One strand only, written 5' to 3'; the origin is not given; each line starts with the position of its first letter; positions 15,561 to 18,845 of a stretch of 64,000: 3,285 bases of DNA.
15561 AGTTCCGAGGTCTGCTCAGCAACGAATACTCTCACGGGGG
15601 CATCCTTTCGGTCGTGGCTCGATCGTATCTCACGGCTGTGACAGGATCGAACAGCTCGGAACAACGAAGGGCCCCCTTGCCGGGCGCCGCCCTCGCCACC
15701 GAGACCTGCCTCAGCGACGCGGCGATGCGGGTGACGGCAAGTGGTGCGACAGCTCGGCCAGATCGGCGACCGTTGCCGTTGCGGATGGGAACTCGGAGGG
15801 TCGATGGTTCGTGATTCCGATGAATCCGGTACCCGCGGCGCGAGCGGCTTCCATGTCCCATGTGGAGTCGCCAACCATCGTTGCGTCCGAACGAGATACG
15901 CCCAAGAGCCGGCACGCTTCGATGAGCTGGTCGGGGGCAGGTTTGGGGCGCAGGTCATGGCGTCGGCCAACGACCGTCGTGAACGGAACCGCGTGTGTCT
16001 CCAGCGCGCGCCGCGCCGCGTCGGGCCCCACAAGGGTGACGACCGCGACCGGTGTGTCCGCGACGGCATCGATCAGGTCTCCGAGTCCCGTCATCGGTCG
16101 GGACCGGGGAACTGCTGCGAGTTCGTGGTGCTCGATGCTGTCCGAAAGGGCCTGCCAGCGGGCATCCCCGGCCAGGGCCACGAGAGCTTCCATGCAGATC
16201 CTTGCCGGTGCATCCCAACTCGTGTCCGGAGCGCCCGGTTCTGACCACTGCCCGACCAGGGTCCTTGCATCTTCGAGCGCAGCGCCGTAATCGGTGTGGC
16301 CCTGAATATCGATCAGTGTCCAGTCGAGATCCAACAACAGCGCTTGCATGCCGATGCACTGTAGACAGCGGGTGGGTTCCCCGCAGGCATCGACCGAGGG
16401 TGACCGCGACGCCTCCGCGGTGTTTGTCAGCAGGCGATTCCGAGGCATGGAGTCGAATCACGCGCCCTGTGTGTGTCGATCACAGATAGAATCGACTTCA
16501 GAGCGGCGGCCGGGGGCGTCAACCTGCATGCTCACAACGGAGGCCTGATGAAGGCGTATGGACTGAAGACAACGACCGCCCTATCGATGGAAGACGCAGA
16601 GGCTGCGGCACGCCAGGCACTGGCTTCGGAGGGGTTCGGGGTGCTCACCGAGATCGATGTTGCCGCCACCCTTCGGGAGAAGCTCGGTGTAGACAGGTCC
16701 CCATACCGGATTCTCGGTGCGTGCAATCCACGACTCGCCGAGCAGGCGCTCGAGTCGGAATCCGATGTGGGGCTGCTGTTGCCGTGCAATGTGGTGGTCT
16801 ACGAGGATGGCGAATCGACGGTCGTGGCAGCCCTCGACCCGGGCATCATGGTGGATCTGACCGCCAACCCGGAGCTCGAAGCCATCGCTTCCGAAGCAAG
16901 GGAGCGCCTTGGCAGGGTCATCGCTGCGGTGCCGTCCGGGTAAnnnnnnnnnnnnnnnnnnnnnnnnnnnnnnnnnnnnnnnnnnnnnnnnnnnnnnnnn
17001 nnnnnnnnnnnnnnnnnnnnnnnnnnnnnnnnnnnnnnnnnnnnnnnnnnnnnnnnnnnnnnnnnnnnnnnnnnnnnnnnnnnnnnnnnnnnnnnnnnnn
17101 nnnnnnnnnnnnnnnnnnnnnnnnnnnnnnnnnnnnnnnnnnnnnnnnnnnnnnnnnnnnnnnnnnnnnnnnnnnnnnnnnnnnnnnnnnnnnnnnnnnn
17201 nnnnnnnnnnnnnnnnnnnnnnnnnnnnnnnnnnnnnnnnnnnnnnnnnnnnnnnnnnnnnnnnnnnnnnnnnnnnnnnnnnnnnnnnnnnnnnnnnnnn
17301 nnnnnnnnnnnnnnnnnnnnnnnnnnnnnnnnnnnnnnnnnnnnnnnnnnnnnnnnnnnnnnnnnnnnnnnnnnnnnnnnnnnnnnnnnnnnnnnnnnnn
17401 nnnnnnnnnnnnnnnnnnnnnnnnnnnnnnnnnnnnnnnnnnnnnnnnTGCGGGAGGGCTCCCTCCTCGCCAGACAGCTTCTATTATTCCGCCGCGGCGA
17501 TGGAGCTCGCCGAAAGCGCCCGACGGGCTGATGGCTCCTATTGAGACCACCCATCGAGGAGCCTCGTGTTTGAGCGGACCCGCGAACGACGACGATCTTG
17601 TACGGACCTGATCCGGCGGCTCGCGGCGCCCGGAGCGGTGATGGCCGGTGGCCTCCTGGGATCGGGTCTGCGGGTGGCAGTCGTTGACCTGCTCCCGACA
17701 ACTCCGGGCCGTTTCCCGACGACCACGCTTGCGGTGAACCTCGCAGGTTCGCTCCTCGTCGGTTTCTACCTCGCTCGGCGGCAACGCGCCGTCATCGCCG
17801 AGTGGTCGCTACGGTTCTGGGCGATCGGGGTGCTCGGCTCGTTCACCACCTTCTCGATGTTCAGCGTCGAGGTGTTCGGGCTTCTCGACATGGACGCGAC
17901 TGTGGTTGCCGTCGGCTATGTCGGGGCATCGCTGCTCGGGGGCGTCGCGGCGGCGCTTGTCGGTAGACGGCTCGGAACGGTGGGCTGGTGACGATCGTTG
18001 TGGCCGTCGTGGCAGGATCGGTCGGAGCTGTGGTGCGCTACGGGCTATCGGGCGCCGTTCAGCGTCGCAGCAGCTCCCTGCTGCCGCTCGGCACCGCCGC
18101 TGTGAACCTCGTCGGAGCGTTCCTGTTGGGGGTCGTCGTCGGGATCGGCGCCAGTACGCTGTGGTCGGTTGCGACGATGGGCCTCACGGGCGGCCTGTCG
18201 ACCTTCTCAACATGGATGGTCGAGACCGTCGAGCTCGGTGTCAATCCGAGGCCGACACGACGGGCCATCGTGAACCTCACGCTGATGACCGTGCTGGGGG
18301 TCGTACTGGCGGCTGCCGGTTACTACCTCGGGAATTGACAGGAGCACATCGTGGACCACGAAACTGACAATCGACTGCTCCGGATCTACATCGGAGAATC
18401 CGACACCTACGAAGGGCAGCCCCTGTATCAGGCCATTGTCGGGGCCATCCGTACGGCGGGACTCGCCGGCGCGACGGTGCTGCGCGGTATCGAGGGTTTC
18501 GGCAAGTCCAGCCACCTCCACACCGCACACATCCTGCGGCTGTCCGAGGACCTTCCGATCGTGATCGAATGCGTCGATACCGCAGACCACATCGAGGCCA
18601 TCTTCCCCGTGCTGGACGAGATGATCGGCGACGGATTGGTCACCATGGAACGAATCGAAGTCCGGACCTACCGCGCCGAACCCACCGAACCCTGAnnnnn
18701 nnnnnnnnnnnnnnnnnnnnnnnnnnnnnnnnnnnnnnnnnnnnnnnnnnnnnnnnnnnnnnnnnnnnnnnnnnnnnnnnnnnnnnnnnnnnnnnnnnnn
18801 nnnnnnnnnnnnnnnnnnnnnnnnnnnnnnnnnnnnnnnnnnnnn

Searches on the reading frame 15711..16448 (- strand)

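Call 46: search_protein_families(library=pfam, proteins=[window:15711-16448:-], max_evalue=0.001)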
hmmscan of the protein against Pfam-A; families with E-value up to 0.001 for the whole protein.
window:15711-16448:- (245 aa): 3 families
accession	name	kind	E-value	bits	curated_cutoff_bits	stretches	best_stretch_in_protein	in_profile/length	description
PF13419.12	HAD_2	-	4e-13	50.3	23.8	1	114-211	76-177/178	Haloacid dehalogenase-like hydrolase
PF00702.32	Hydrolase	-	6e-11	43.5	26.4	1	35-206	2-191/191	haloacid dehalogenase-like hydrolase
PF13242.12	Hydrolase_like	-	8.2e-07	29.3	22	1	168-213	3-49/75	HAD-hyrolase-like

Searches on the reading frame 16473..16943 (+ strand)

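Call 46: search_protein_families(library=pfam, proteins=[window:16473-16943:+], max_evalue=0.001)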
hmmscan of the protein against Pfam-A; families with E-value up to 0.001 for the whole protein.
window:16473-16943:+ (156 aa): 1 family
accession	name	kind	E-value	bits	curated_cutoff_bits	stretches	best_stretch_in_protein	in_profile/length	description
PF03625.19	DUF302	-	3.9e-25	88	23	1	61-123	1-63/63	Domain of unknown function DUF302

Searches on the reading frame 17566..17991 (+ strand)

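Call 46: search_protein_families(library=pfam, proteins=[window:17566-17991:+], max_evalue=0.001)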
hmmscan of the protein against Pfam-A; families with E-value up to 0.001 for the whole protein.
window:17566-17991:+ (141 aa): 1 family
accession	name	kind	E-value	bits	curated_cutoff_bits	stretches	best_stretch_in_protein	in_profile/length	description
PF02537.21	CRCB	-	3.5e-20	72.7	32.9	1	24-133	2-102/103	CrcB-like protein, Camphor Resistance (CrcB)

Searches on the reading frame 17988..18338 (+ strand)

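Call 46: search_protein_families(library=pfam, proteins=[window:17988-18338:+], max_evalue=0.001)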
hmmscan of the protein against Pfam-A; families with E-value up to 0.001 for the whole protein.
window:17988-18338:+ (116 aa): 1 family
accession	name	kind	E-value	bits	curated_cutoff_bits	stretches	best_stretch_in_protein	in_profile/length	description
PF02537.21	CRCB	-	1.2e-19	70.9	32.9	1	5-112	2-103/103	CrcB-like protein, Camphor Resistance (CrcB)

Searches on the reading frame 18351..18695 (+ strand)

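Call 46: search_protein_families(library=pfam, proteins=[window:18351-18695:+], max_evalue=0.001)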
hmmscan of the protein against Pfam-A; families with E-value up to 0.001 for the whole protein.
window:18351-18695:+ (114 aa): 1 family
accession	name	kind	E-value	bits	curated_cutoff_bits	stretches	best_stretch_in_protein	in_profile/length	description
PF02641.20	DUF190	-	3.3e-41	139.9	23.4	1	9-104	2-97/97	Uncharacterized ACR, COG1993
